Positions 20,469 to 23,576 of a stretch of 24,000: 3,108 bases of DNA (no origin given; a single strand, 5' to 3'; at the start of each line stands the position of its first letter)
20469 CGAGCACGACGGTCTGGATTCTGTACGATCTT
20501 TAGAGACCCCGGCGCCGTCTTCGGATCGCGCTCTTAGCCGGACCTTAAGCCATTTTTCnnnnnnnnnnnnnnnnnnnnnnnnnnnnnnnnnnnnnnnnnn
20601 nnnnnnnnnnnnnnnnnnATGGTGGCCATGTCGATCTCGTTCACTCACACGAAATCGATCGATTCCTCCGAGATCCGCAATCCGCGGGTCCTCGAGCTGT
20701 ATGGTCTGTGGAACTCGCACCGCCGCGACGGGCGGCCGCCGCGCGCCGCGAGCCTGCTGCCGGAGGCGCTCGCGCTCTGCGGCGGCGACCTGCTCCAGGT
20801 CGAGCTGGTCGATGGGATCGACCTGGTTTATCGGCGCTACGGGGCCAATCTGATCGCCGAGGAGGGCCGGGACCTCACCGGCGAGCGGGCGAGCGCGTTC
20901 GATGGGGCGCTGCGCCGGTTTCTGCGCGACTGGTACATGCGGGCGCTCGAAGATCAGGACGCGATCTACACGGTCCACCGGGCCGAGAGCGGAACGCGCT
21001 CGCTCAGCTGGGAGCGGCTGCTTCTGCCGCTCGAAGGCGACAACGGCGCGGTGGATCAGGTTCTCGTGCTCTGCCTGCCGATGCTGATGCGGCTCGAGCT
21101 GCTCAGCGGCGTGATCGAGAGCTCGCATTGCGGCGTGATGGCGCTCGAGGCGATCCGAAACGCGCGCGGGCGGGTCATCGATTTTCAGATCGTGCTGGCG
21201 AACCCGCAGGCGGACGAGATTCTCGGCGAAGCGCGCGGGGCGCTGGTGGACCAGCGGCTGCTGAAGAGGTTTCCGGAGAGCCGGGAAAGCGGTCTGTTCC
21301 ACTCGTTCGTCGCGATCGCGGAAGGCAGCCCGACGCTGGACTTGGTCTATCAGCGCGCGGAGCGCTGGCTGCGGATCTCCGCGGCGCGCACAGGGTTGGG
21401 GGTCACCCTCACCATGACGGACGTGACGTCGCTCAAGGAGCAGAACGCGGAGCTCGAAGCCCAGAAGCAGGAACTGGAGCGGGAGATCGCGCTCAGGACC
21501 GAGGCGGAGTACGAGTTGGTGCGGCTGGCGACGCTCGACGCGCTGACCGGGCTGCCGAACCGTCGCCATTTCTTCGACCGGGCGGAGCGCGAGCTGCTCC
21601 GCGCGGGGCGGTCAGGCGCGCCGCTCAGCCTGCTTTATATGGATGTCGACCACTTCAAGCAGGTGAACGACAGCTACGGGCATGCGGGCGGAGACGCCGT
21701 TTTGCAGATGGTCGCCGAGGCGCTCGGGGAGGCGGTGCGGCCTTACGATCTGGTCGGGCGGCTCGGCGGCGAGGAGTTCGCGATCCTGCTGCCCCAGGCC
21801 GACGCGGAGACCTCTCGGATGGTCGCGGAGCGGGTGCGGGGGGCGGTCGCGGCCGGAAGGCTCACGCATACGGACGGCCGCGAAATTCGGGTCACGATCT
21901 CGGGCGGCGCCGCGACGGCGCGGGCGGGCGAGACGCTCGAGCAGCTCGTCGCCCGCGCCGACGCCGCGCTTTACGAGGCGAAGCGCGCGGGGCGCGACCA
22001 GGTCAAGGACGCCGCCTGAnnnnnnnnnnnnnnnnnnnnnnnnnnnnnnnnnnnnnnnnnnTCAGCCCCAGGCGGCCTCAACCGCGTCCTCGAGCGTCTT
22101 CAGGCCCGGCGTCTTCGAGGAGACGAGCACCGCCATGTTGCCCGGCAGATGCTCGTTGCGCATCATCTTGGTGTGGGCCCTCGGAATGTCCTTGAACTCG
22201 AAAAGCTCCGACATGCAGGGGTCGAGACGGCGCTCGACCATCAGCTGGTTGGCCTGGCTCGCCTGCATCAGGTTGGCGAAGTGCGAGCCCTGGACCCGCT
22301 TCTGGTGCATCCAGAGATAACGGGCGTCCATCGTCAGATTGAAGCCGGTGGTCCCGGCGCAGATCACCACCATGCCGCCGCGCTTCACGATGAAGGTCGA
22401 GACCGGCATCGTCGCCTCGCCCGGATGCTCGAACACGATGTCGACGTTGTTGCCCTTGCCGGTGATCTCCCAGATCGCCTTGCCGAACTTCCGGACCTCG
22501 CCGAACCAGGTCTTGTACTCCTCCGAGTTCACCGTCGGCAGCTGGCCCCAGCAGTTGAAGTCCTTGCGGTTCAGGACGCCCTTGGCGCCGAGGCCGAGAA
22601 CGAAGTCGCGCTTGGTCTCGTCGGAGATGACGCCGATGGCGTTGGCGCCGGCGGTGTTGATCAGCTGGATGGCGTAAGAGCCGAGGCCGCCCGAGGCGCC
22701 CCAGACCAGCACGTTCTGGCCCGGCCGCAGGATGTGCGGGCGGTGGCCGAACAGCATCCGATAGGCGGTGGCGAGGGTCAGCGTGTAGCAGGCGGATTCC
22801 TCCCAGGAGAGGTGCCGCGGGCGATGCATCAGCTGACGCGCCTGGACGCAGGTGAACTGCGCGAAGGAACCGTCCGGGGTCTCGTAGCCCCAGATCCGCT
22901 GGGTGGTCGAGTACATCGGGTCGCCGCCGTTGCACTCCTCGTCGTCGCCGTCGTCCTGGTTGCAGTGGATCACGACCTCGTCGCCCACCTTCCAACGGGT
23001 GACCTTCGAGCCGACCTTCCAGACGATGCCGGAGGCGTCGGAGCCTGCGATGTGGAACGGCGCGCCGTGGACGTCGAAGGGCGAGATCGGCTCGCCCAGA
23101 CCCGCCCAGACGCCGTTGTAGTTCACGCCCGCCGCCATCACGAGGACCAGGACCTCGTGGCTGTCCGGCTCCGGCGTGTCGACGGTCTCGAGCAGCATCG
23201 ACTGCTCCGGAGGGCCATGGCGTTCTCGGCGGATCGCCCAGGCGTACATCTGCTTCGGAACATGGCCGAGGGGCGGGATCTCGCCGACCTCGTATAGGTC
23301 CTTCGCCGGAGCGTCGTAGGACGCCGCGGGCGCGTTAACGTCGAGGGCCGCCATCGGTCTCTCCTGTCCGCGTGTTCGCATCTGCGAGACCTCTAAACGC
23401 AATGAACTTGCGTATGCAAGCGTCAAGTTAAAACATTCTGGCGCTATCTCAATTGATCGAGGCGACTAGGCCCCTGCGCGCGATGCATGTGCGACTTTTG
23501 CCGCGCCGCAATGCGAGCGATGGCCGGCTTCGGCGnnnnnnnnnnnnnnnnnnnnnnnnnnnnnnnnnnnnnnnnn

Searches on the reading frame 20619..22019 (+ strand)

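Call 8: search_protein_families(library=pfam, proteins=[window:20619-22019:+], max_evalue=0.01)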
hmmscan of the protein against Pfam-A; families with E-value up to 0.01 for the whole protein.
window:20619-22019:+ (466 aa): 3 families
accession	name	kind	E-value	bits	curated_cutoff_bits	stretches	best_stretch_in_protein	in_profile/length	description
PF00990.26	GGDEF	-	7.1e-49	166.1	23.8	1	304-461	1-161/161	Diguanylate cyclase, GGDEF domain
PF07310.19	PAS_5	-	1.9e-06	28.2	22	1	24-149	6-133/137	PAS domain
PF08448.16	PAS_4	-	4.4e-06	27.3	23.1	0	74-155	20-105/110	PAS fold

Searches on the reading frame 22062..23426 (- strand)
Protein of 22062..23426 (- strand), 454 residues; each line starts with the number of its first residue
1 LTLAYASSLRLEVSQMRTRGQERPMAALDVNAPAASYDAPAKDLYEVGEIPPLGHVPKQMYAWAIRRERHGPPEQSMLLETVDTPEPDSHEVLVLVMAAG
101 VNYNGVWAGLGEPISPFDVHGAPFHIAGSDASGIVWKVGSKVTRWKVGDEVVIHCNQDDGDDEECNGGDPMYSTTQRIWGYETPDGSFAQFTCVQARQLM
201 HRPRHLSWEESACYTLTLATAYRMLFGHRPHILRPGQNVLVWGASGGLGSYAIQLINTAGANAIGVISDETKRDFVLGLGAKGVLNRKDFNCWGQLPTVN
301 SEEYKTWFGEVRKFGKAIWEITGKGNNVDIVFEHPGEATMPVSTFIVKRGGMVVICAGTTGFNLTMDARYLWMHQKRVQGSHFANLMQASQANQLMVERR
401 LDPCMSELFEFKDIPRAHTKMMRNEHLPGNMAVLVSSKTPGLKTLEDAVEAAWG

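Call 8: search_protein_families(library=pfam, proteins=[window:22062-23426:-], max_evalue=0.01)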
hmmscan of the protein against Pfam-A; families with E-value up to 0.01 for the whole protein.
window:22062-23426:- (454 aa): 3 families
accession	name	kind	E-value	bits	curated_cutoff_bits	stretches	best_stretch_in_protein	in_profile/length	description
PF08240.17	ADH_N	-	1e-16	61.5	23.5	1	89-203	2-103/104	Alcohol dehydrogenase GroES-like domain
PF00107.32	ADH_zinc_N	-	3.2e-16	59.9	31.8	1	247-396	1-127/129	Zinc-binding dehydrogenase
PF13602.12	ADH_zinc_N_2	-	9.5e-06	27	27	1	324-426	20-128/134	Zinc-binding dehydrogenase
